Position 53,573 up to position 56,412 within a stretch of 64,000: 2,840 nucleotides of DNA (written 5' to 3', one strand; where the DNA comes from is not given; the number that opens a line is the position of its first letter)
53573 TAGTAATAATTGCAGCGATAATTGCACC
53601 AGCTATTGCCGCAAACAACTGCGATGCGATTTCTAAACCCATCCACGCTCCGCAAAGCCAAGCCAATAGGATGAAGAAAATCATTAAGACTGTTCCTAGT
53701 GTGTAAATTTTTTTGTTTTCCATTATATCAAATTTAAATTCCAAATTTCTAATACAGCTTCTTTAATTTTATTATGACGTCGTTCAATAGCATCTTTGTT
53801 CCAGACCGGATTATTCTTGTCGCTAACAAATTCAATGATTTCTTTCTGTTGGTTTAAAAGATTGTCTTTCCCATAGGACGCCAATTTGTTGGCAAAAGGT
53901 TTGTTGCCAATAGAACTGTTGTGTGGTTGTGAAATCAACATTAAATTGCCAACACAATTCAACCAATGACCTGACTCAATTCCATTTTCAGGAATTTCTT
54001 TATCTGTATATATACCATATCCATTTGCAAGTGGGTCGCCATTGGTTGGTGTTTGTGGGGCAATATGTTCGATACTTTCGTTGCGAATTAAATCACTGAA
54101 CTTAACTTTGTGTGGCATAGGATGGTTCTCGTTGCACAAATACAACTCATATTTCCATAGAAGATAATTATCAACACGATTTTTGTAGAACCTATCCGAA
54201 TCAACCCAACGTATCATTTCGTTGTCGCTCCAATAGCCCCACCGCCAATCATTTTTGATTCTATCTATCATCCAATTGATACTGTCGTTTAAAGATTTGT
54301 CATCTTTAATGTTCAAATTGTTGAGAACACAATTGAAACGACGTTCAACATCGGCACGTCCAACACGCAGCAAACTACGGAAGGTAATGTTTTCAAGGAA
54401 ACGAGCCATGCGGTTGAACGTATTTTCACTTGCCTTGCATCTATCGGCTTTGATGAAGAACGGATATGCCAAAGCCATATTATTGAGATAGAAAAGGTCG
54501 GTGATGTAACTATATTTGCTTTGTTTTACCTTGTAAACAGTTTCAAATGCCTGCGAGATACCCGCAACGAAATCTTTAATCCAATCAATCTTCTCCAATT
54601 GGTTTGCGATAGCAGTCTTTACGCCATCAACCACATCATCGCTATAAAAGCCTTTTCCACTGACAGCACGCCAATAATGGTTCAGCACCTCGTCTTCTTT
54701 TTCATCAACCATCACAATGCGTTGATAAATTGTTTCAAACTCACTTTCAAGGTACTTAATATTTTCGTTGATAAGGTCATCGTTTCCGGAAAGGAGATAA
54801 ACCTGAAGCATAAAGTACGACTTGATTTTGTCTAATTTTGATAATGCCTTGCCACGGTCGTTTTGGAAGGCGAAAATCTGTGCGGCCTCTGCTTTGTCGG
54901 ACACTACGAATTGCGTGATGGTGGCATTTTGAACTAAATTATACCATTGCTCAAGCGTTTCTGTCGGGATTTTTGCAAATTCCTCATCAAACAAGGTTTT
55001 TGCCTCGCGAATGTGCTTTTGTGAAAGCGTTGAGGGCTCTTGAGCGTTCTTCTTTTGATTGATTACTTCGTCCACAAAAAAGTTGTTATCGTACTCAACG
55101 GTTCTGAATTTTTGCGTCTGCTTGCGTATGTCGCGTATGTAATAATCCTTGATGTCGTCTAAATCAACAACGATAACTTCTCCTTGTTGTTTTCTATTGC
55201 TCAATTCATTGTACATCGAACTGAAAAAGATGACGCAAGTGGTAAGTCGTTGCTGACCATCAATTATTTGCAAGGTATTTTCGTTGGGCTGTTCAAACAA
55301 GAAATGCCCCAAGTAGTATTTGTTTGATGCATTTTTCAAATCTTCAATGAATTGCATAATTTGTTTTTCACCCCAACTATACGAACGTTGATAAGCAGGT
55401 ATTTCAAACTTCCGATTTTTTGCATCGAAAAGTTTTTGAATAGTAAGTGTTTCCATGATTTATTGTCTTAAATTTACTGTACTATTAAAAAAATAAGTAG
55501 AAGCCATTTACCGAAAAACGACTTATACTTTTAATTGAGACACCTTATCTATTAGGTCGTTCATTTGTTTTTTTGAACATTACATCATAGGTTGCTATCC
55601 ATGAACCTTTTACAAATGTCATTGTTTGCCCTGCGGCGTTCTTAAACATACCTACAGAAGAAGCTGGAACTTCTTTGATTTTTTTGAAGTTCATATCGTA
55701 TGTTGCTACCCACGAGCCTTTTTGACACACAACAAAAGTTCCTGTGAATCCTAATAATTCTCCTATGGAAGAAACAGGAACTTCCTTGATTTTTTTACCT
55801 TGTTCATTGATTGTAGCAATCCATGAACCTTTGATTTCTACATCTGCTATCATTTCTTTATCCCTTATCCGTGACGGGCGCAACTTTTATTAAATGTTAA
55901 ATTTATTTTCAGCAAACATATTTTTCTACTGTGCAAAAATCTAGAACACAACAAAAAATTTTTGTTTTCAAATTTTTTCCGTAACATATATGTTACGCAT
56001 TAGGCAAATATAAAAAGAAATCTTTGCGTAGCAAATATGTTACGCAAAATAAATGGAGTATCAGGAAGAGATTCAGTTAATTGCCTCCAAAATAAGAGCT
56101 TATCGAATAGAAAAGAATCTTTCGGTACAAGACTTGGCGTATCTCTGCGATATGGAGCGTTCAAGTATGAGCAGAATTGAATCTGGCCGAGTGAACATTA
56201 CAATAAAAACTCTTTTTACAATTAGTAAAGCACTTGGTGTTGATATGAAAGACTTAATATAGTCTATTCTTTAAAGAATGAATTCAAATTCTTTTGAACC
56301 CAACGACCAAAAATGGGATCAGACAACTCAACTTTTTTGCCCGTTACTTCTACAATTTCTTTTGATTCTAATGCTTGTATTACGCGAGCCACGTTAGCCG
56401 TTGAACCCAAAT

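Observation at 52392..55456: DUF262/DUF1524 (GmrSD-like) nuclease translationally coupled to an unrecognisable 2-TM protein: candidate two-gene defence system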

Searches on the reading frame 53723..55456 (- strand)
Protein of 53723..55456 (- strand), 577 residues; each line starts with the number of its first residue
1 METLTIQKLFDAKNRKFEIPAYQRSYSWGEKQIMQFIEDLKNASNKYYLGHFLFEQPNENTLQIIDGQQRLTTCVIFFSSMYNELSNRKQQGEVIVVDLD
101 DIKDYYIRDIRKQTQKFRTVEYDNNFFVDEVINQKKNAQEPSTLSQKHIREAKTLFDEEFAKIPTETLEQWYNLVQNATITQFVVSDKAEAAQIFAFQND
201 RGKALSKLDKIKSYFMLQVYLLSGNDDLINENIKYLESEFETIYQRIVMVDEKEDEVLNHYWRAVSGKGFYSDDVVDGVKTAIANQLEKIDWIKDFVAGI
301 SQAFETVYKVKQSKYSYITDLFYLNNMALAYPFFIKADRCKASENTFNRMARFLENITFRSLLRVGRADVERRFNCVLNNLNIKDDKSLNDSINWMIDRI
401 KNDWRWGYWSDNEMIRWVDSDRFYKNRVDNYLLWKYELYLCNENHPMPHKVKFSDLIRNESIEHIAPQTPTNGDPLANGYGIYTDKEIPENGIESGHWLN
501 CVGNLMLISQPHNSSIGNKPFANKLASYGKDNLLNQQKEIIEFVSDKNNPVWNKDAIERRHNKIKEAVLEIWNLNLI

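Call 7: search_protein_families(library=pfam, proteins=[window:53723-55456:-], max_evalue=0.1)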
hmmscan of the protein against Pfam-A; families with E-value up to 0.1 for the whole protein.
window:53723-55456:- (577 aa): 3 families
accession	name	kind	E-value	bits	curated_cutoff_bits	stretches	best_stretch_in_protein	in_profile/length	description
PF03235.19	GmrSD_N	-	1.3e-33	117.2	33.2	1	6-216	1-199/199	GmrSD restriction endonuclease, N-terminal domain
PF07510.16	GmrSD_C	-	6.7e-16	58.9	23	1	411-565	4-136/138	GmrSD restriction endonucleases, C-terminal domain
PF02815.25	MIR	-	0.029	14.7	25.6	1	144-256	71-179/185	MIR domain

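Call 8: search_protein_families(library=padloc, proteins=[window:53723-55456:-], max_evalue=0.1)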
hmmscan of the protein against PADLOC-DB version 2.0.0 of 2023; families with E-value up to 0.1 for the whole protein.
window:53723-55456:- (577 aa): 29 families (the best 25 are shown)
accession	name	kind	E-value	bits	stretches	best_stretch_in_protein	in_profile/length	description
PDLC04155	HEC-06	-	1.3e-45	153.9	1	3-574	9-560/562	-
PDLC04157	HEC-06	-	8.4e-45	151.4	1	13-573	19-556/558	-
PDLC04154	HEC-06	-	2.5e-43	146.6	1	3-575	11-567/569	-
PDLC02693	Orf5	-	6.2e-37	125.8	1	13-572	5-542/543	Orf5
PDLC02700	Orf5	-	5.2e-33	112.6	1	13-572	8-555/555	Orf5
PDLC02695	Orf5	-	6.1e-33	112.1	2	3-360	7-406/601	Orf5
PDLC02687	Orf5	-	1.9e-32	110.8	1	13-533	14-526/543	Orf5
PDLC02701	Orf5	-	4.4e-25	86.2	1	5-572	9-594/596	Orf5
PDLC02686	Orf5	-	5.9e-23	79.2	1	6-572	10-566/566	Orf5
PDLC02696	Orf5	-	5.6e-21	73.1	3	18-95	2-89/558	Orf5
PDLC02691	Orf5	-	2.9e-19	67.1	1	3-572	7-579/579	Orf5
PDLC02792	SspE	-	3.9e-18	63.2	3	458-528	638-695/771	SspE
PDLC02698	Orf5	-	2.8e-16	57.4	2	6-132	10-144/573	Orf5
PDLC02786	SspE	-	4.8e-15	52.9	2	6-118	13-141/766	SspE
PDLC02689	Orf5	-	6.7e-15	52.6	2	5-207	7-204/558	Orf5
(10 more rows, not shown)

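Call 10: search_protein_families(library=ncbifam, proteins=[window:53723-55456:-], max_evalue=0.1)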
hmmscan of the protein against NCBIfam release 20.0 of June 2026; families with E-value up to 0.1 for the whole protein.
window:53723-55456:- (577 aa): 0 families

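Call 11: search_protein_families(library=phrogs, proteins=[window:53723-55456:-], max_evalue=0.1)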
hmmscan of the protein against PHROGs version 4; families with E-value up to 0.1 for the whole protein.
window:53723-55456:- (577 aa): 3 families
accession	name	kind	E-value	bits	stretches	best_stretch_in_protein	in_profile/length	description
phrog_21165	-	unknown function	5.3e-29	102.6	1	3-572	9-566/567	-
phrog_1583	-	unknown function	1.8e-09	37.9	1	12-218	32-176/417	-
phrog_2598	-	unknown function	5.6e-06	26.7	1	7-112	38-138/352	-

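Call 46: search_solved_structures(query=window:53723-55456:-, max_evalue=0.01)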
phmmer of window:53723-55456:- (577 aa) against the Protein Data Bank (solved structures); distinct sequences matched with E-value up to 0.01: 2.
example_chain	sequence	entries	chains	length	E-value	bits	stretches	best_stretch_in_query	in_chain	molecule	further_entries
9jfl_B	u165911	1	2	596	1.3e-09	40.6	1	7-215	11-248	DUF262 domain-containing protein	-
20yv_A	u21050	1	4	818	0.0051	18.9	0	17-41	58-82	DUF262 domain-containing protein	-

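Call 65: find_homologous_proteins(query=window:53723-55456:-, max_evalue=1e-40)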
Query window:53723-55456:- (577 aa): 1330 proteins with E <= 1e-40 among 8000 candidates; the best 120 are listed.
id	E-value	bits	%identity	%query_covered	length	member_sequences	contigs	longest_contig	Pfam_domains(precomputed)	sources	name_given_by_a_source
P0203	0.0e+0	1212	93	100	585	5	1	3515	PF07510.17,PF03235.20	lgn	-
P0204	0.0e+0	1051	79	100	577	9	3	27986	PF07510.17,PF03235.20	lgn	-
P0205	0.0e+0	1022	77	100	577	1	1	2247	PF07510.17,PF03235.20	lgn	-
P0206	0.0e+0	1012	76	100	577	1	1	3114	PF07510.17,PF03235.20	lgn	-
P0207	2.2e-298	1009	76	100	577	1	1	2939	PF07510.17,PF03235.20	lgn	-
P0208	7.1e-290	981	73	100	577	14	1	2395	PF07510.17,PF03235.20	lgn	-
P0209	4.4e-289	978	73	100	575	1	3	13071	PF07510.17,PF03235.20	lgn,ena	-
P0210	6.4e-289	978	73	100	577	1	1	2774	PF07510.17,PF03235.20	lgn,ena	-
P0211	1.6e-288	976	74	100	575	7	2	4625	PF07510.17,PF03235.20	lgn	-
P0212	2.1e-288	976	74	100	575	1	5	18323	PF07510.17,PF03235.20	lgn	-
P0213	6.1e-288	974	74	100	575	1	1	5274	PF07510.17,PF03235.20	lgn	-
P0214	9.0e-288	974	74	100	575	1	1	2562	PF07510.17,PF03235.20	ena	-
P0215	1.5e-287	973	74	100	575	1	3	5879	PF07510.17,PF03235.20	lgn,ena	-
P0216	5.8e-287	971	75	100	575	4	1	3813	PF07510.17,PF03235.20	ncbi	-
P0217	9.0e-287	971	74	100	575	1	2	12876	PF07510.17,PF03235.20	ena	-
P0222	3.9e-281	952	73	100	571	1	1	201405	PF07510.17,PF03235.20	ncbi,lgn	-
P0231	1.0e-278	944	73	100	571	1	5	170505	PF07510.17,PF03235.20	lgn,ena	-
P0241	1.7e-240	818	64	100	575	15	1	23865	PF07510.17,PF03235.20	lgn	-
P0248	5.0e-234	796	62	99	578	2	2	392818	PF07510.17,PF03235.20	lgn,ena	-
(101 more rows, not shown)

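Call 66: find_encoding_contigs(protein=P0204, flank=4000, max_places=3)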
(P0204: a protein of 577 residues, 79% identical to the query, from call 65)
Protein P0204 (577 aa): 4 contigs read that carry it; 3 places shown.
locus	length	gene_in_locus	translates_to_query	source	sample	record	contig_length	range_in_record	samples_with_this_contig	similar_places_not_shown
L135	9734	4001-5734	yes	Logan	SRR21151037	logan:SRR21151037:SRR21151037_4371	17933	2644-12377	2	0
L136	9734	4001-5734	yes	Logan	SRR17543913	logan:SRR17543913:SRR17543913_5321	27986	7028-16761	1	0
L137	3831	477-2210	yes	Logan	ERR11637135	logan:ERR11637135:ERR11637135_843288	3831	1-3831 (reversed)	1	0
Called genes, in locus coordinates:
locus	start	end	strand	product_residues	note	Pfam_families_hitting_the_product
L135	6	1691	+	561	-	PF00749:tRNA-synt_1c, PF03950:tRNA-synt_1c_C, PF20974:tRNA-synt_1c_C2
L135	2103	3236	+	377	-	PF01637:ATPase_2 (weak), PF13173:AAA_14 (faint), PF07693:KAP_NTPase (weak)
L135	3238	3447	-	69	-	PF13560:HTH_31, PF12844:HTH_19, PF13443:HTH_26, PF01381:HTH_3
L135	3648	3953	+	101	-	-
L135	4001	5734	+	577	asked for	PF03235:GmrSD_N, PF07510:GmrSD_C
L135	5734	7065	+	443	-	-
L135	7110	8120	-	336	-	PF01488:Shikimate_DH (weak), PF01408:GFO_IDH_MocA, PF03447:NAD_binding_3 (weak), PF03807:F420_oxidored, PF22725:GFO_IDH_MocA_C3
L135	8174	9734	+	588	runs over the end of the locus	PF07690:MFS_1, PF00854:PTR2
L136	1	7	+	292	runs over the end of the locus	PF01458:SUFBD_core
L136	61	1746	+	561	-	PF00749:tRNA-synt_1c, PF03950:tRNA-synt_1c_C, PF20974:tRNA-synt_1c_C2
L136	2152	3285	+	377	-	PF01637:ATPase_2 (weak), PF13173:AAA_14 (faint), PF07693:KAP_NTPase (weak)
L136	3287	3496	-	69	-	PF13560:HTH_31, PF12844:HTH_19 (weak), PF13443:HTH_26, PF01381:HTH_3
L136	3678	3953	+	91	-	-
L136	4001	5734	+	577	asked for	PF03235:GmrSD_N, PF07510:GmrSD_C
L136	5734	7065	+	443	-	-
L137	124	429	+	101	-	-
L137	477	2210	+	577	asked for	PF03235:GmrSD_N, PF07510:GmrSD_C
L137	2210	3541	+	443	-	-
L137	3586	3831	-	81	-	?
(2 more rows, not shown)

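Call 67: find_encoding_contigs(protein=P0222, flank=4000, max_places=2)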
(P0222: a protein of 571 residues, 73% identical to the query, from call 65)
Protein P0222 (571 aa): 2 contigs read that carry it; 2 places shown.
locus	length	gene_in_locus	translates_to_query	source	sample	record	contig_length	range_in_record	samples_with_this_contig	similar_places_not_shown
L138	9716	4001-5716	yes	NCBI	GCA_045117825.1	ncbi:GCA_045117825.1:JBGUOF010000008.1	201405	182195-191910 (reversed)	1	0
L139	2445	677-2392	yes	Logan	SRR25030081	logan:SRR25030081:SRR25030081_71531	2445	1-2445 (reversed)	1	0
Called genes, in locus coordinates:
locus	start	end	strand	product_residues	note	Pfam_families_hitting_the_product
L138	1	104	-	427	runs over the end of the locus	PF13194:DUF4010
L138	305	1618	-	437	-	PF00009:GTP_EFTU, PF01926:MMR_HSR1, PF02421:FeoB_N, PF04548:AIG1 (weak), PF00009:GTP_EFTU, PF01926:MMR_HSR1, PF02421:FeoB_N, PF14714:KH_dom-like, +8 more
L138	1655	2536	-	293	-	PF00071:Ras (weak), PF01926:MMR_HSR1, PF02421:FeoB_N, PF08477:Roc (weak), PF10662:PduV-EutP, PF00009:GTP_EFTU, PF16897:MMR_HSR1_Xtn (weak), PF07650:KH_2, +2 more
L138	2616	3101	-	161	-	-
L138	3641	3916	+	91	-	-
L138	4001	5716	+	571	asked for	PF03235:GmrSD_N, PF07510:GmrSD_C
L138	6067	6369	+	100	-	PF13412:HTH_24, PF12802:MarR_2 (weak)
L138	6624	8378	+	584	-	PF01336:tRNA_anti-codon, PF00152:tRNA-synt_2, PF02938:GAD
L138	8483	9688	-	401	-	PF02661:Fic, PF21247:Fic-like_C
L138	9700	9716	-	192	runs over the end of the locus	-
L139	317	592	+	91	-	-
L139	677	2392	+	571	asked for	PF03235:GmrSD_N, PF07510:GmrSD_C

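Call 68: find_encoding_contigs(protein=P0248, flank=4000, max_places=2)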
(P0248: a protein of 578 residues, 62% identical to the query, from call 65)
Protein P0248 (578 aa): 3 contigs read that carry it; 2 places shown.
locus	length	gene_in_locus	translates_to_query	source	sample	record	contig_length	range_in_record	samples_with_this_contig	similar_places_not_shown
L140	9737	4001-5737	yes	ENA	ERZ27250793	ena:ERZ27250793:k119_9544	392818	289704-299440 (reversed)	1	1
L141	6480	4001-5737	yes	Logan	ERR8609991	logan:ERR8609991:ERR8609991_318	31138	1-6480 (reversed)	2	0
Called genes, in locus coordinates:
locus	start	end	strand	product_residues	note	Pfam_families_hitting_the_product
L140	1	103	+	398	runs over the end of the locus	PF07690:MFS_1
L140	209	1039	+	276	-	PF09357:RteC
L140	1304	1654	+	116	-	PF12728:HTH_17 (weak)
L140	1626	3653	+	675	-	PF13481:AAA_25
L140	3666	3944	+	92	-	PF12728:HTH_17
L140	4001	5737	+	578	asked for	PF03235:GmrSD_N, PF07510:GmrSD_C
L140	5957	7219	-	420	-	PF01131:Topoisom_bac, PF13342:Toprim_Crpt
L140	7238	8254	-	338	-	PF02899:Phage_int_SAM_1 (weak), PF13495:Phage_int_SAM_4 (faint), PF00589:Phage_integrase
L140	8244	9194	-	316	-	PF00589:Phage_integrase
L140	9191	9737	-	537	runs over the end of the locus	PF00589:Phage_integrase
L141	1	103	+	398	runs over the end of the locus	PF07690:MFS_1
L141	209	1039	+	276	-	PF09357:RteC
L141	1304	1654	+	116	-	PF12728:HTH_17 (weak)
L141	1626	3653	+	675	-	PF13481:AAA_25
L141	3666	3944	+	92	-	PF12728:HTH_17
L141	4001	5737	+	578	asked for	PF03235:GmrSD_N, PF07510:GmrSD_C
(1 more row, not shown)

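Call 81: find_encoding_contigs(protein=P0231, flank=4000, max_places=3)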
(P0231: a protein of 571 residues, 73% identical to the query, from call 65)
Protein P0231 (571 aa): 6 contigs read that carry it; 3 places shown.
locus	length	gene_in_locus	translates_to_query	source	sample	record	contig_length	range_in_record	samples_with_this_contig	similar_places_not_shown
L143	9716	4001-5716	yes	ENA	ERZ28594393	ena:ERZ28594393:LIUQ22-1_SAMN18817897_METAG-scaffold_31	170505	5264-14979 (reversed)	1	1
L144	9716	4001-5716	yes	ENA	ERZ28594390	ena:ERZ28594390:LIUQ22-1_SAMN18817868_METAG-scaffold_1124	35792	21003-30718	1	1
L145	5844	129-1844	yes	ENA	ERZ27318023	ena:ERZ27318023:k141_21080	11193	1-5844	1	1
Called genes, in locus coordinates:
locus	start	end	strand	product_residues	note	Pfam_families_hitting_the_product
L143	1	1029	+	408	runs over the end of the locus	PF00022:Actin (weak), PF06723:MreB_Mbl, PF00012:HSP70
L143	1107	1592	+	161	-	-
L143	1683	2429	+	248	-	-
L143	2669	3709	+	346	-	PF28530:DUF8426, PF04471:Mrr_cat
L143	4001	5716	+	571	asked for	PF03235:GmrSD_N, PF07510:GmrSD_C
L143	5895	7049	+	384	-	PF01637:ATPase_2, PF13173:AAA_14 (faint), PF13401:AAA_22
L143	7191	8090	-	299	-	PF13280:WYL, PF25583:WCX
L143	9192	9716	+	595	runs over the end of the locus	PF00004:AAA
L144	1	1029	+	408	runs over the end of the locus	PF00022:Actin (weak), PF06723:MreB_Mbl, PF00012:HSP70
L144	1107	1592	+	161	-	-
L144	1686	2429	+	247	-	-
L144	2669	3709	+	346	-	PF28530:DUF8426, PF04471:Mrr_cat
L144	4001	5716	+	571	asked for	PF03235:GmrSD_N, PF07510:GmrSD_C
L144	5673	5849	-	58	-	-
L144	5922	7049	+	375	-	PF01637:ATPase_2, PF13173:AAA_14 (faint), PF13401:AAA_22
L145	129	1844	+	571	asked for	PF03235:GmrSD_N, PF07510:GmrSD_C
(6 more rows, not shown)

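Call 82: find_encoding_contigs(protein=P0241, flank=4000, max_places=2)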
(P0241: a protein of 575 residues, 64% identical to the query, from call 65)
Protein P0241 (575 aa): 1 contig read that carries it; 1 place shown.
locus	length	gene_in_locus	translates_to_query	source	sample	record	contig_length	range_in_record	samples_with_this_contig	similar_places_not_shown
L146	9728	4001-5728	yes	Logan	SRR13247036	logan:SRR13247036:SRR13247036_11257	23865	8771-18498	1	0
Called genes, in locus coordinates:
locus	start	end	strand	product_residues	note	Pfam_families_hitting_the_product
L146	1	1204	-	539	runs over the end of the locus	PF03577:Peptidase_C69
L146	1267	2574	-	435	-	PF09411:PagL (weak)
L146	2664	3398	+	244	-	PF12679:ABC2_membrane_2, PF12730:ABC2_membrane_4, PF12698:ABC2_membrane_3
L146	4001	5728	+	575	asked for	PF03235:GmrSD_N, PF07510:GmrSD_C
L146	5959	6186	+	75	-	-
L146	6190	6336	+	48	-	PF15738:YafQ_toxin (weak)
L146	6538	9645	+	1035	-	PF00580:UvrD-helicase, PF13245:AAA_19 (faint), PF13361:UvrD_C, PF01930:Cas_Cas4 (faint), PF13361:UvrD_C, PF13538:UvrD_C_2 (weak)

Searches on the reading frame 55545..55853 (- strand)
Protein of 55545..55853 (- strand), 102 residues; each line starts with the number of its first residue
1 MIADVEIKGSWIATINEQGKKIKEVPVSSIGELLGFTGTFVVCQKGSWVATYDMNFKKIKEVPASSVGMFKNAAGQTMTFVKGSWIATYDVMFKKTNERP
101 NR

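Call 7: search_protein_families(library=pfam, proteins=[window:55545-55853:-], max_evalue=0.1)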
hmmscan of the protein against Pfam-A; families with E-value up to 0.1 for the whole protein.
window:55545-55853:- (102 aa): 4 families
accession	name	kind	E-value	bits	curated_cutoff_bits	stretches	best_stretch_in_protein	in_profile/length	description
PF22042.2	EF-G_D2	-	0.0069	16.9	27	0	12-40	47-75/84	Elongation factor G domain 2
PF11372.14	DUF3173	-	0.0091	16.3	25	0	18-36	38-56/58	Domain of unknown function (DUF3173)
PF11528.13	DUF3224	-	0.029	14.6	25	1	31-83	66-116/126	Protein of unknown function (DUF3224)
PF12092.13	DUF3568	-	0.084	13.4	23.2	0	70-96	24-50/124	Protein of unknown function (DUF3568)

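Call 8: search_protein_families(library=padloc, proteins=[window:55545-55853:-], max_evalue=0.1)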
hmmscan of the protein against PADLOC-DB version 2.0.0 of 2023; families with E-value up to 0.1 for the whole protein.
window:55545-55853:- (102 aa): 0 families

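Call 10: search_protein_families(library=ncbifam, proteins=[window:55545-55853:-], max_evalue=0.1)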
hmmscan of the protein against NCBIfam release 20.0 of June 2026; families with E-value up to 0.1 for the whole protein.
window:55545-55853:- (102 aa): 0 families

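Call 11: search_protein_families(library=phrogs, proteins=[window:55545-55853:-], max_evalue=0.1)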
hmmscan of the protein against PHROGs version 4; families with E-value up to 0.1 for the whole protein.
window:55545-55853:- (102 aa): 1 family
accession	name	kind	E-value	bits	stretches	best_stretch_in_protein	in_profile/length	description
phrog_32202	-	unknown function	0.08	14.2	0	77-91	32-46/64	-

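Call 79: find_homologous_proteins(query=window:55545-55853:-, max_evalue=0.001)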
Query window:55545-55853:- (102 aa): 4 proteins with E <= 0.001 among 10 candidates.
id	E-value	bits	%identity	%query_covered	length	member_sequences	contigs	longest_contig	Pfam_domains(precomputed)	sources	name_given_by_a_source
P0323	4.0e-61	221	100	100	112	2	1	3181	-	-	-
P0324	1.4e-30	124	63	97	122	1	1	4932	-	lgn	-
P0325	1.2e-25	108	54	97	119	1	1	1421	-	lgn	-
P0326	2.5e-24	103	76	57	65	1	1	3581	-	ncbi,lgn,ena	-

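Call 80: find_encoding_contigs(protein=P0324, flank=5000, max_places=2)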
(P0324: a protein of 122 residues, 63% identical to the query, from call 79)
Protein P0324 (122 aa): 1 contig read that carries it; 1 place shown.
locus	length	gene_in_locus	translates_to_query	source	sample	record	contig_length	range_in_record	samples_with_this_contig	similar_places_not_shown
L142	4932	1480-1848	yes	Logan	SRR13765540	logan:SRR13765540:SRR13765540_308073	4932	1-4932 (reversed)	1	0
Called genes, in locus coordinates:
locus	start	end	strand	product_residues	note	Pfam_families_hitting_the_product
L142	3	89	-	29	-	?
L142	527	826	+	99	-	PF01909:NTP_transf_2, PF18765:Polbeta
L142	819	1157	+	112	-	PF01934:HepT-like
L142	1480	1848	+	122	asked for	-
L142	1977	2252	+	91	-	PF03235:GmrSD_N (weak)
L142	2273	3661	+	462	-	PF03235:GmrSD_N (weak), PF07510:GmrSD_C (faint)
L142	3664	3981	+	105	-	PF03235:GmrSD_N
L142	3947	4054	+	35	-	-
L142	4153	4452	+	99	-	PF03235:GmrSD_N (weak)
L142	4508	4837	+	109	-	-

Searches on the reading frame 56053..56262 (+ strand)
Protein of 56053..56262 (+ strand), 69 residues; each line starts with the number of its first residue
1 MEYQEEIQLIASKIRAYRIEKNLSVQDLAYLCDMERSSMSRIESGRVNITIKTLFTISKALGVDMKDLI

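Call 100: search_protein_families(library=padloc, proteins=[window:56053-56262:+], max_evalue=0.00001)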
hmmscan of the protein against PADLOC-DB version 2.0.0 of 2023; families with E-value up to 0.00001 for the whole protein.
window:56053-56262:+ (69 aa): 7 families
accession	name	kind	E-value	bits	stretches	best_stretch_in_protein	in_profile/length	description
PDLC03665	Control_protein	-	6.8e-13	46.7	1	10-68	9-68/77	control protein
PDLC02926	HTH_VI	-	1.2e-10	39.5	1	10-68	2-60/92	-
PDLC03668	Control_protein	-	3e-08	32.1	1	13-63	12-62/79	control protein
PDLC03671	Control_protein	-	1.8e-07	29.3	1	8-66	13-71/84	control protein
PDLC04758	PDC-M64B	-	4.3e-07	28.4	1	10-65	31-86/123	-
PDLC03664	Control_protein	-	2.3e-06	26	1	11-68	15-72/74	control protein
PDLC04760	PDC-M64C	-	4.1e-06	25.1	1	9-65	26-82/93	-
